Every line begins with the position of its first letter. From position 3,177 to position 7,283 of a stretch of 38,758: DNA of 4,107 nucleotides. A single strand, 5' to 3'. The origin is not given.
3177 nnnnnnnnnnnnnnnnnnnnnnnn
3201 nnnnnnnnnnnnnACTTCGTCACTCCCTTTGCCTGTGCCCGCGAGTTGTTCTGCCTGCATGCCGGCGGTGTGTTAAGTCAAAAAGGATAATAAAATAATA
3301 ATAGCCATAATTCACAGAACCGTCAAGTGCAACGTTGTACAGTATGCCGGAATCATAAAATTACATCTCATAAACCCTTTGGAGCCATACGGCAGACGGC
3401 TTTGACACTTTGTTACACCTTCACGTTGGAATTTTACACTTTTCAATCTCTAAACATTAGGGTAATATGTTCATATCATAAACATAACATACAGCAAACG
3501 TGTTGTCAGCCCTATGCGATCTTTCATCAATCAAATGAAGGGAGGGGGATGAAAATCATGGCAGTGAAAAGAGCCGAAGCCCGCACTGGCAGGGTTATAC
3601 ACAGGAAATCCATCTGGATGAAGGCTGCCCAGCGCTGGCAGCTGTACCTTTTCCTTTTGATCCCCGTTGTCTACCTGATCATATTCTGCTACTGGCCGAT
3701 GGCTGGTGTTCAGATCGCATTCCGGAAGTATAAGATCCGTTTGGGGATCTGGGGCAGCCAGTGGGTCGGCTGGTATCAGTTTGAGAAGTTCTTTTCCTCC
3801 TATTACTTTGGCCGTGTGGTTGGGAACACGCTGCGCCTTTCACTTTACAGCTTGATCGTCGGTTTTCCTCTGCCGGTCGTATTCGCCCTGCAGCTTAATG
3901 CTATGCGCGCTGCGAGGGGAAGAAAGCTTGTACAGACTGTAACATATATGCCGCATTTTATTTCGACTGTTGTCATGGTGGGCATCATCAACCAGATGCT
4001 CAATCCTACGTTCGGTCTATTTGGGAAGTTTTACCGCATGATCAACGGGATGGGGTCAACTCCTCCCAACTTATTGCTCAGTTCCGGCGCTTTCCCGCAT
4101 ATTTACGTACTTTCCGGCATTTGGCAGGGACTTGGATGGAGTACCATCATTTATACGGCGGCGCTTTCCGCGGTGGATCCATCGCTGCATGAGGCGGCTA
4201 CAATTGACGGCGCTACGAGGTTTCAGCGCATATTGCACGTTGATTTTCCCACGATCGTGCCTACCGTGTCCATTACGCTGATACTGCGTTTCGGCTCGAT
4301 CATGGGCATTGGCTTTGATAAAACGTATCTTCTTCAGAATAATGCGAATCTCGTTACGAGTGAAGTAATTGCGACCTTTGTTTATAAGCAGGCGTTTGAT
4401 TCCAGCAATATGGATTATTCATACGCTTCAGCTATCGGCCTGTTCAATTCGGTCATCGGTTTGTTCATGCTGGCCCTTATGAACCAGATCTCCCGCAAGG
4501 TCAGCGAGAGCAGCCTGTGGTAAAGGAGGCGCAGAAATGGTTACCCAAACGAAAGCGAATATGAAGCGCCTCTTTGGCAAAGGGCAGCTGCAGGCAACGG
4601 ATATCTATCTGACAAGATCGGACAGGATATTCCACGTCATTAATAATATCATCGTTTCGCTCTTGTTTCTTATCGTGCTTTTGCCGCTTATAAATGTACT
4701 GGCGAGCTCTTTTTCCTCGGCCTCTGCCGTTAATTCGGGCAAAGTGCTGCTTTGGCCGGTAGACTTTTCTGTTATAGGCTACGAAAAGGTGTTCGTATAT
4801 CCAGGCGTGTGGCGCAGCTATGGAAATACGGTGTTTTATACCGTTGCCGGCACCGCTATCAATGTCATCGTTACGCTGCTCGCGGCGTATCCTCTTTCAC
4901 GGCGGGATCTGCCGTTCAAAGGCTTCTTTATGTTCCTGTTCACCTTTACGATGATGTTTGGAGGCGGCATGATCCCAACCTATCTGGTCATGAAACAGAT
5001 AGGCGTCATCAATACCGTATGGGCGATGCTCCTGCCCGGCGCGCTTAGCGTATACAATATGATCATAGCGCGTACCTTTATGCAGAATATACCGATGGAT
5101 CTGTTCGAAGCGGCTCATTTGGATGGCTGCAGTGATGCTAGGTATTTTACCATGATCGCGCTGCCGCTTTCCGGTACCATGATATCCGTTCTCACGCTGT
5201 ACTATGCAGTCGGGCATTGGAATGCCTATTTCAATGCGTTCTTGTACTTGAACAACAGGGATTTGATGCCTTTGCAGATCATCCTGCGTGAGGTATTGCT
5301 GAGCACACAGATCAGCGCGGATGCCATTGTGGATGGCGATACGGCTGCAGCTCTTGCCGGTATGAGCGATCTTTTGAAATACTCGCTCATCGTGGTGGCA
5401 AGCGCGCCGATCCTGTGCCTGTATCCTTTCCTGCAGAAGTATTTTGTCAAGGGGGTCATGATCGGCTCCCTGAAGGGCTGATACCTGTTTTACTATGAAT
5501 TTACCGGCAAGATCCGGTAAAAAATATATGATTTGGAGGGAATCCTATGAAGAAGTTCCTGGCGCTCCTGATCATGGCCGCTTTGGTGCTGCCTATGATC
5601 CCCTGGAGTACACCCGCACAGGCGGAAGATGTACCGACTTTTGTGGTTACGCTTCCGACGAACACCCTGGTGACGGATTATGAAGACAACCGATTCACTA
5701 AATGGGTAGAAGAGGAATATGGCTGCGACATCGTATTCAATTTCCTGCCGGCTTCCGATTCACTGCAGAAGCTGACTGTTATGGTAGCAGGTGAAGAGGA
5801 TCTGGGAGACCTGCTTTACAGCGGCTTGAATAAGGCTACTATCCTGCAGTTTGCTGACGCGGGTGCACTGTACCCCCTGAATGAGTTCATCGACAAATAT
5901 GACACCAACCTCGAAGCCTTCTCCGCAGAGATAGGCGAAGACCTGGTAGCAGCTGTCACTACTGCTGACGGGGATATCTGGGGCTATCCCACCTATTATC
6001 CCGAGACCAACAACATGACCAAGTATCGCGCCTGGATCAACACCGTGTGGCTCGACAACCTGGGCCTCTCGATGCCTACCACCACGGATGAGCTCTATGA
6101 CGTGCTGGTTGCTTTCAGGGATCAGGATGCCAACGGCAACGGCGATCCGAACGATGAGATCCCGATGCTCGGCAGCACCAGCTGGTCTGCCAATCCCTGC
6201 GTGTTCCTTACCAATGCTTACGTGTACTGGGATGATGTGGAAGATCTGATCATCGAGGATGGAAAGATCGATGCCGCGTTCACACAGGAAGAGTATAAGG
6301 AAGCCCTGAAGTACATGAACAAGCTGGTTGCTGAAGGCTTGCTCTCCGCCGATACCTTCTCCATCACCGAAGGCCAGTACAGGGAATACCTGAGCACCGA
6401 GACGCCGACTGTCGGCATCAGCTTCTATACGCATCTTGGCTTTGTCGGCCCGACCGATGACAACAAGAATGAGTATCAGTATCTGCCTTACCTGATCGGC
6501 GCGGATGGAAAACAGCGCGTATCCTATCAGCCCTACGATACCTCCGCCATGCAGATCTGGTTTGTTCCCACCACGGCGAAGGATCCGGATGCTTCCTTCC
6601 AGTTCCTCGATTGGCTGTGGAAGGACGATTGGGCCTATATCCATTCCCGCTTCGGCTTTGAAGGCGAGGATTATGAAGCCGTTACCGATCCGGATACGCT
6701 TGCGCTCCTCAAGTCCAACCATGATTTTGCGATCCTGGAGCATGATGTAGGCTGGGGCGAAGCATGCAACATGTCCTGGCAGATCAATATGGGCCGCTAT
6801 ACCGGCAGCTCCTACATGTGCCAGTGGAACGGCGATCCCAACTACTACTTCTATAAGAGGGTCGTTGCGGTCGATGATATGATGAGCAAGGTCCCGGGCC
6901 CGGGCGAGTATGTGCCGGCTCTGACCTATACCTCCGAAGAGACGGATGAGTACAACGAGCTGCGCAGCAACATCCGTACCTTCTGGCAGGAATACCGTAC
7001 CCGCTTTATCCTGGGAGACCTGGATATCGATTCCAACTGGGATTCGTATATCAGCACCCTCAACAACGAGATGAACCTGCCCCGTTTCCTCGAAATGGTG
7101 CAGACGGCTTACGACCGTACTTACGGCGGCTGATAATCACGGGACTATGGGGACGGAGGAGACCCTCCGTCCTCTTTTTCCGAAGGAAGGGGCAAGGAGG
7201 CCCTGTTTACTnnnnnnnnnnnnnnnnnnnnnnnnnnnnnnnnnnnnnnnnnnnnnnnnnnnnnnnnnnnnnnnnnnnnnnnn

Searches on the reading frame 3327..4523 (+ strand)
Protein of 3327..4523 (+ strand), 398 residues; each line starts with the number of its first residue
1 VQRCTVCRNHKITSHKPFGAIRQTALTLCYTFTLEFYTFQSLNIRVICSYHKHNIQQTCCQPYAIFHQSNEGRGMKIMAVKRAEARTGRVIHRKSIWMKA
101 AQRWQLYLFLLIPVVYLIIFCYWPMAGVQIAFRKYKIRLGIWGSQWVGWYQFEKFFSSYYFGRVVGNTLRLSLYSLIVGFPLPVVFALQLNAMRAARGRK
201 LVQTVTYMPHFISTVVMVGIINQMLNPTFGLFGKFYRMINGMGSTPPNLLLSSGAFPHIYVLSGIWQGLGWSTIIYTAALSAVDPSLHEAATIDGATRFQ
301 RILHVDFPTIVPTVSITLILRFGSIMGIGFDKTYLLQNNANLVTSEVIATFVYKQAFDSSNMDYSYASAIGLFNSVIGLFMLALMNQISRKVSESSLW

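Call 6: search_protein_families(library=pfam, proteins=[window:3327-4523:+], max_evalue=0.001)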
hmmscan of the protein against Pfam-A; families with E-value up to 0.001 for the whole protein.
window:3327-4523:+ (398 aa): 1 family
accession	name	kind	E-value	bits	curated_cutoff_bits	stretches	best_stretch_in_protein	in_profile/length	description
PF00528.27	BPD_transp_1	-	2.1e-12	47.6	26.4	1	180-393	2-183/184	Binding-protein-dependent transport system inner membrane component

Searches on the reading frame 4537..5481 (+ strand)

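Call 6: search_protein_families(library=pfam, proteins=[window:4537-5481:+], max_evalue=0.001)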
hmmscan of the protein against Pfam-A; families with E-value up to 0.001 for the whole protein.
window:4537-5481:+ (314 aa): 1 family
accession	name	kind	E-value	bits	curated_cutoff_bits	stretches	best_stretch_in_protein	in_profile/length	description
PF00528.27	BPD_transp_1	-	4.9e-07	30.1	26.4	1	113-307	5-182/184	Binding-protein-dependent transport system inner membrane component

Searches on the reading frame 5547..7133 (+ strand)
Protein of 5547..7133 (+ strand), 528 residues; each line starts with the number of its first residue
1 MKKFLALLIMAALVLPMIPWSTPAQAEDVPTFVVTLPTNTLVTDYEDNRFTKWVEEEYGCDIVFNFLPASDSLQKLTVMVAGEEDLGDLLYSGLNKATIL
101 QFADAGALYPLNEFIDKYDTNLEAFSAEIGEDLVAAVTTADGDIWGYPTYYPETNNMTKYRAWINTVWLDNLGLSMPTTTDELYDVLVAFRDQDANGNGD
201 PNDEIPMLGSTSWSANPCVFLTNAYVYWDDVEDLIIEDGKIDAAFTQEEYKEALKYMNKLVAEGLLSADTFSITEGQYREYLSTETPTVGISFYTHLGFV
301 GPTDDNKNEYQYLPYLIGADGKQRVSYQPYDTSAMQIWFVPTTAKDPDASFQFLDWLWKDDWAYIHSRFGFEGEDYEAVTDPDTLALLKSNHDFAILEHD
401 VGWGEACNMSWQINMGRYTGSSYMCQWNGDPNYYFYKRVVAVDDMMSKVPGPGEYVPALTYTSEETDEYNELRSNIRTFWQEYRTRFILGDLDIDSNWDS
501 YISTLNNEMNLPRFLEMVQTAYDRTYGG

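Call 6: search_protein_families(library=pfam, proteins=[window:5547-7133:+], max_evalue=0.001)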
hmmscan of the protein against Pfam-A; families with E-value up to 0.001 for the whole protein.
window:5547-7133:+ (528 aa): 1 family
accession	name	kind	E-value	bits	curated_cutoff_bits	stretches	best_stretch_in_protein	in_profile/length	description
PF01547.30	SBP_bac_1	-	1.5e-16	61.7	26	1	50-359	14-302/307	Bacterial extracellular solute-binding protein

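Call 39: search_protein_families(library=ncbifam, proteins=[window:5547-7133:+], max_evalue=0.00001)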
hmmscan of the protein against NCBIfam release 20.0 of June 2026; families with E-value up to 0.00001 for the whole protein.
window:5547-7133:+ (528 aa): 0 families

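Call 53: search_solved_structures(query=window:5547-7133:+, max_evalue=0.01)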
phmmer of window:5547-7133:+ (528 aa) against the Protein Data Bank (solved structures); distinct sequences matched with E-value up to 0.01: 13.
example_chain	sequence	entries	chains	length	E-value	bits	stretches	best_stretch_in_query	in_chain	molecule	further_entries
5xs8_A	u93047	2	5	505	2.9e-30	108.7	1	71-512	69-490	Extracellular solute-binding protein family 1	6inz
5gx8_A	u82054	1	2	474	3e-30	108.7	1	71-507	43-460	Extracellular solute-binding protein family 1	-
5gub_A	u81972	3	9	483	3.2e-30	108.6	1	71-507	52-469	Extracellular solute-binding protein family 1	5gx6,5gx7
5g5z_A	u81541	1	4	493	2e-27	99.4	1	53-328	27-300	ABC TRANSPORTER, SUBSTRATE-BINDING PROTEIN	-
5g5y_A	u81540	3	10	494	2e-27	99.4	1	53-328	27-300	ABC TRANSPORTER, SUBSTRATE-BINDING PROTEIN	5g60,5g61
1j1n_A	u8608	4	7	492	2.3e-27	99.2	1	69-526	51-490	AlgQ2 | Macromolecule-Binding Periplasmic Protein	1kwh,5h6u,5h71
3vlu_A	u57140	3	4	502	3.1e-27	98.7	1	69-528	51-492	AlgQ1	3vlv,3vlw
4tqu_Q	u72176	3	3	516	1.5e-26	96.5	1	69-526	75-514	AlgQ2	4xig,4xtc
5g62_A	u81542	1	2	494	7e-26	94.3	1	53-328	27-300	ABC TRANSPORTER, SUBSTRATE-BINDING PROTEIN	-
6jhx_A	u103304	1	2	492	7.9e-26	94.1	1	69-526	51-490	AlgQ2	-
1y3n_A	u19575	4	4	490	1.2e-25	93.5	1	69-526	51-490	AlgQ1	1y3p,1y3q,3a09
6fth_A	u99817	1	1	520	3.2e-20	75.6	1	38-293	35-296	Extracellular solute-binding protein, family 1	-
3omb_A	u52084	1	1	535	4.7e-19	71.7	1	29-363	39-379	Extracellular solute-binding protein, family 1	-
